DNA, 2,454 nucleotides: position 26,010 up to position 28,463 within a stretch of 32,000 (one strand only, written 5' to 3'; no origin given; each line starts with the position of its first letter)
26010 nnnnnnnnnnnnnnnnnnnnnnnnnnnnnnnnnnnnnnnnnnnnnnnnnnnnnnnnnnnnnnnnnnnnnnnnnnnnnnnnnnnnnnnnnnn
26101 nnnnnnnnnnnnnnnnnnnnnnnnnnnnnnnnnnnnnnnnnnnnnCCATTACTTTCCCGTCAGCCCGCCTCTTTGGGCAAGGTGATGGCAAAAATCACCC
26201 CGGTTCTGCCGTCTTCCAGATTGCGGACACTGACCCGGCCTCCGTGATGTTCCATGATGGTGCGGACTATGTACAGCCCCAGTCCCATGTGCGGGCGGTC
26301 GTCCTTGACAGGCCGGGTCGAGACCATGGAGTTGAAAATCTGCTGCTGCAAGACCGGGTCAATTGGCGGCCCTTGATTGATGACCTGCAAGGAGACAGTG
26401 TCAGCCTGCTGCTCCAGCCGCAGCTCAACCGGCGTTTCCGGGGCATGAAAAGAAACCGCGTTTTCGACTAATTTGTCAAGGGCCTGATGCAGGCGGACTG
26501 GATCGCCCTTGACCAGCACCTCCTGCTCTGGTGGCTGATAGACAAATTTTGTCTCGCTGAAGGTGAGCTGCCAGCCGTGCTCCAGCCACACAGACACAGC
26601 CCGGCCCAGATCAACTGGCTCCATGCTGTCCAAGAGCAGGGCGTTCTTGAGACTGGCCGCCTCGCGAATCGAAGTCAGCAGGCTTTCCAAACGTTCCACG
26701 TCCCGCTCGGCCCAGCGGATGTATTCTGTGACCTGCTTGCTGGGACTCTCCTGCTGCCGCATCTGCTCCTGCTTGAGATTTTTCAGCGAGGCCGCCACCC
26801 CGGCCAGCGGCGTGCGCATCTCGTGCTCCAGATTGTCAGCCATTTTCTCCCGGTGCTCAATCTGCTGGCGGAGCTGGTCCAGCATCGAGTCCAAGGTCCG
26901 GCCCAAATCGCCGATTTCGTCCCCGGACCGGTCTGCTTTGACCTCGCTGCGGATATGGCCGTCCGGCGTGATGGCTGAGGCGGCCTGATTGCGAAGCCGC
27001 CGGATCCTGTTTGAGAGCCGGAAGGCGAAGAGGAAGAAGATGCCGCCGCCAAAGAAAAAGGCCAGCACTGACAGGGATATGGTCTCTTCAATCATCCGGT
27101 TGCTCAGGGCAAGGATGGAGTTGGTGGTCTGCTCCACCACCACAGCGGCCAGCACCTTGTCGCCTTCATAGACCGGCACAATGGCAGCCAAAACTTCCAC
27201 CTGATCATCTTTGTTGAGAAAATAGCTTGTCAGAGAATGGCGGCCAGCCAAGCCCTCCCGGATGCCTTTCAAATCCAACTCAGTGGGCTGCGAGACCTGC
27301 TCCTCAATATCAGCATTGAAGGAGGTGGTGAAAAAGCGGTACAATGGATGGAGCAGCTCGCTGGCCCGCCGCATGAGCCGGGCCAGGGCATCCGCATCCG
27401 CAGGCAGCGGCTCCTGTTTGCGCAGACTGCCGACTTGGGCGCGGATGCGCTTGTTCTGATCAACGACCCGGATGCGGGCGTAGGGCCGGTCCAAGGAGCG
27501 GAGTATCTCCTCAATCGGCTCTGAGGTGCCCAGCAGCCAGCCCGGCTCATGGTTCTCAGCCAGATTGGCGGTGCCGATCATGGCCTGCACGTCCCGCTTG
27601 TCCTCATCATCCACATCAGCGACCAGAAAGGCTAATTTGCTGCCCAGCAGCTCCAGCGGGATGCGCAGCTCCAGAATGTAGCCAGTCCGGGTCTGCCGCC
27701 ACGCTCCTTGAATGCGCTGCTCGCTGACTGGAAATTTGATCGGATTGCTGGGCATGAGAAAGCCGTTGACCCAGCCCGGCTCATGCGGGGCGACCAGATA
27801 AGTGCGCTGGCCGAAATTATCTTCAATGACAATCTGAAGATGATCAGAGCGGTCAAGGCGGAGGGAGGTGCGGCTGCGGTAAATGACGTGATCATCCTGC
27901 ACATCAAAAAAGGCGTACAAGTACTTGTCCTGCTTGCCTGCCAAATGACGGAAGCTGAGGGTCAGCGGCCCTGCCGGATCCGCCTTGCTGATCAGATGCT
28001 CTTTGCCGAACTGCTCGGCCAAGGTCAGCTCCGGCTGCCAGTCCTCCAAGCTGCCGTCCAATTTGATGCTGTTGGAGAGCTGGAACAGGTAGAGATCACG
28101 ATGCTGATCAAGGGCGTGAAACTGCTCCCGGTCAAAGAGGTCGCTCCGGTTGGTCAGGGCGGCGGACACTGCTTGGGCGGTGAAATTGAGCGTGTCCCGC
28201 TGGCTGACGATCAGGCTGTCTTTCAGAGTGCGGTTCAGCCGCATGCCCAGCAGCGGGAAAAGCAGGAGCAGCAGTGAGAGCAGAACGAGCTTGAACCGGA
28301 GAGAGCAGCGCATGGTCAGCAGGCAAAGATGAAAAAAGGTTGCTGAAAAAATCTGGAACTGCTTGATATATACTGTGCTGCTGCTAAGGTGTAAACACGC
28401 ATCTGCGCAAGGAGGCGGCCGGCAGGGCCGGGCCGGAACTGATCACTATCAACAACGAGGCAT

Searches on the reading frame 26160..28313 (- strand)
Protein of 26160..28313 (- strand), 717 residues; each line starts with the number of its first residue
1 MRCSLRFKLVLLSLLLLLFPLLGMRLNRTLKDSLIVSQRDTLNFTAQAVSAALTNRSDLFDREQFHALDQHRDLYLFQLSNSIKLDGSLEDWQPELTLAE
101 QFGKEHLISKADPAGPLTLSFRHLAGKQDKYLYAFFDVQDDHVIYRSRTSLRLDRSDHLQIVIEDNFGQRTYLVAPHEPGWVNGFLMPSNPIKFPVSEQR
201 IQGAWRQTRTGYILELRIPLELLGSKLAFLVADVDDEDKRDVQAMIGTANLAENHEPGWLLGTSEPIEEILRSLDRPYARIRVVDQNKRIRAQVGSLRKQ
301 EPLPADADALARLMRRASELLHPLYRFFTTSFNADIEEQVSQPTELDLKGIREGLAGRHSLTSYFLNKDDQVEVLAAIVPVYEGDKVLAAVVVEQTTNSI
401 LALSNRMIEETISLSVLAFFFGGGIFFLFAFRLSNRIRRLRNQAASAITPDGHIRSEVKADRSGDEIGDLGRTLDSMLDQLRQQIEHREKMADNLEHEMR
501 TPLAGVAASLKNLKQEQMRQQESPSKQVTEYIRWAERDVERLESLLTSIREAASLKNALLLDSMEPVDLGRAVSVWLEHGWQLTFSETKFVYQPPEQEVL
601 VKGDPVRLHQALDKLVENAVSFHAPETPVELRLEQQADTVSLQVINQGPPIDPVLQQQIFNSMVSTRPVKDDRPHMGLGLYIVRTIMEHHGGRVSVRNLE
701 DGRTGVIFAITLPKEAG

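Call 3: search_protein_families(library=pfam, proteins=[window:26160-28313:-], max_evalue=0.01)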
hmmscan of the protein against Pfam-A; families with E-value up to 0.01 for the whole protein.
window:26160-28313:- (717 aa): 5 families
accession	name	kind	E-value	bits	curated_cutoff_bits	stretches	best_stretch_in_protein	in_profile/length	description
PF02518.31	HATPase_c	-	4.3e-20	72.7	26.4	1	603-714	1-109/111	Histidine kinase-, DNA gyrase B-, and HSP90-like ATPase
PF00512.31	HisKA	-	7.1e-09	36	26.9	1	488-556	2-64/66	His Kinase A (phospho-acceptor) domain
PF13581.12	HATPase_c_2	-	2.3e-08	34.5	27.4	1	607-698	31-116/127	Histidine kinase-like ATPase domain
PF00672.30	HAMP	-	4.9e-07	30.4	25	1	429-483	2-53/53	HAMP domain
PF06452.16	CBM9_1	-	0.00065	20.1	23.4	1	128-250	40-165/185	Carbohydrate family 9 binding domain-like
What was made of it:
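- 26160..28313 (-): Sensor histidine kinase (717 aa; periplasmic CBM9-like region, HAMP, HisKA, HATPase_c), divergent from the Ter operon. Pfam hits in call 3.
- Checked: A 717-aa HAMP/HisKA/HATPase kinase is divergent at 26160-28313 (call 3).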

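Call 66: search_protein_families(library=padloc, proteins=[window:26160-28313:-], max_evalue=0.001)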
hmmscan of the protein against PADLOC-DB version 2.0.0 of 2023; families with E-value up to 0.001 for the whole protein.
window:26160-28313:- (717 aa): 1 family
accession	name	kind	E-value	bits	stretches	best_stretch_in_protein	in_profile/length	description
PDLC04647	PDC-M43B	-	0.00012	19.3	1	608-699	228-320/347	-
